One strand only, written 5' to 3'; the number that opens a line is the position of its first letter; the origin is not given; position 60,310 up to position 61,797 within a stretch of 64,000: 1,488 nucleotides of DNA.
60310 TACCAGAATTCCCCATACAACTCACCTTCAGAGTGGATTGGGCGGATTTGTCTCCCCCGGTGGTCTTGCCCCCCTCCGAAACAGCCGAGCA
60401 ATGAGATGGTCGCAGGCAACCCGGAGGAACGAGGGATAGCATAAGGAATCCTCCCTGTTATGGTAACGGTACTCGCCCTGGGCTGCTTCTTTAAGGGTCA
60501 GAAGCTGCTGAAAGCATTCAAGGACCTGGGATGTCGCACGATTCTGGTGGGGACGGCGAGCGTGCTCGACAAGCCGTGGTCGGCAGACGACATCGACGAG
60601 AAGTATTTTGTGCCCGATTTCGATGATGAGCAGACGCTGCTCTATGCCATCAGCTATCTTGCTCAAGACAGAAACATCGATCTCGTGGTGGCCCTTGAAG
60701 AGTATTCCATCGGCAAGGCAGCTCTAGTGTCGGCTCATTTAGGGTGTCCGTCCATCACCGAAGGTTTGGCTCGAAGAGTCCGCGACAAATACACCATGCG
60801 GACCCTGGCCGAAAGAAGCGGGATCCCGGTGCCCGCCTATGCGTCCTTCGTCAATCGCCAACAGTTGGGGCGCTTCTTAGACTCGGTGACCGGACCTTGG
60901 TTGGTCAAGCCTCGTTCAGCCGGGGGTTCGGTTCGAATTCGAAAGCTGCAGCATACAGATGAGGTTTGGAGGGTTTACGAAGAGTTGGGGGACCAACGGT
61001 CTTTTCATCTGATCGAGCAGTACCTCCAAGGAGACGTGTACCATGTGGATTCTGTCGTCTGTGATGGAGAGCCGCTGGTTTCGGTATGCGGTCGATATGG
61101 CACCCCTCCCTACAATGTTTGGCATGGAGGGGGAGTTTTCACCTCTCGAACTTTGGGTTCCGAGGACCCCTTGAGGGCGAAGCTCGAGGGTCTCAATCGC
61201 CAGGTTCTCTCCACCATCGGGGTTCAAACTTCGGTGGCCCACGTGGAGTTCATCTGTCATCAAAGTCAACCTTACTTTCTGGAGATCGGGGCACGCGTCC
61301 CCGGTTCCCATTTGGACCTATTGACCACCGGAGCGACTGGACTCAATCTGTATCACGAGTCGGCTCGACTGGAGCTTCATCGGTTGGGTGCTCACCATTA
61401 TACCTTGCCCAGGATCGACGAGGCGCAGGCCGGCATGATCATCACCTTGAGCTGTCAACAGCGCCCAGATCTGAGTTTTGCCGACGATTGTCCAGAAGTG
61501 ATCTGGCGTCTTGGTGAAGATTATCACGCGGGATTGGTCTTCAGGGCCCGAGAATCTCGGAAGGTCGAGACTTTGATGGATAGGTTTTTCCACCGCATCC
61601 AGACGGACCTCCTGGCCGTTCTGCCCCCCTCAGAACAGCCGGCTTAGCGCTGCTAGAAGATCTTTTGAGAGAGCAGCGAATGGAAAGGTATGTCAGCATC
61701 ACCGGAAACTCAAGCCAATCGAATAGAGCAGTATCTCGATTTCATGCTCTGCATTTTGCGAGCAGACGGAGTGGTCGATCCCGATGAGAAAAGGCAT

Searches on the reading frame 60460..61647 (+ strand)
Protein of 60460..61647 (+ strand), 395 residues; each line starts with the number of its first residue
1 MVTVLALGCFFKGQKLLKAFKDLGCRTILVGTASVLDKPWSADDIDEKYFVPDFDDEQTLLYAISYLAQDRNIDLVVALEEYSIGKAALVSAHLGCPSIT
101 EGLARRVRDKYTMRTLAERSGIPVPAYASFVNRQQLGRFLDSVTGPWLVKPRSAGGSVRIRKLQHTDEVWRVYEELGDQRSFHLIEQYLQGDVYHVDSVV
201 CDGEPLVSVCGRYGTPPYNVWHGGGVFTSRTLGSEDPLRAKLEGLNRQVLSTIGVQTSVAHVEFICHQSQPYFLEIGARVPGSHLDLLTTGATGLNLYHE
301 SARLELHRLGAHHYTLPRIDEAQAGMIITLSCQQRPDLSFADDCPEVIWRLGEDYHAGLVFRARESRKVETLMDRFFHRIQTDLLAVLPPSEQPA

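Call 7: search_protein_families(library=pfam, proteins=[window:60460-61647:+], max_evalue=0.001)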
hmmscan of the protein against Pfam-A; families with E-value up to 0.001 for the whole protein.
window:60460-61647:+ (395 aa): 2 families
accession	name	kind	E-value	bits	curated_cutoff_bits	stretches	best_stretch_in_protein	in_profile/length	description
PF02655.19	ATP-grasp_3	-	4.9e-07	30.4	23.2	1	108-283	2-160/160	ATP-grasp domain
PF18130.6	ATPgrasp_N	-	0.00031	21.7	27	1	21-97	5-80/81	ATP-grasp N-terminal domain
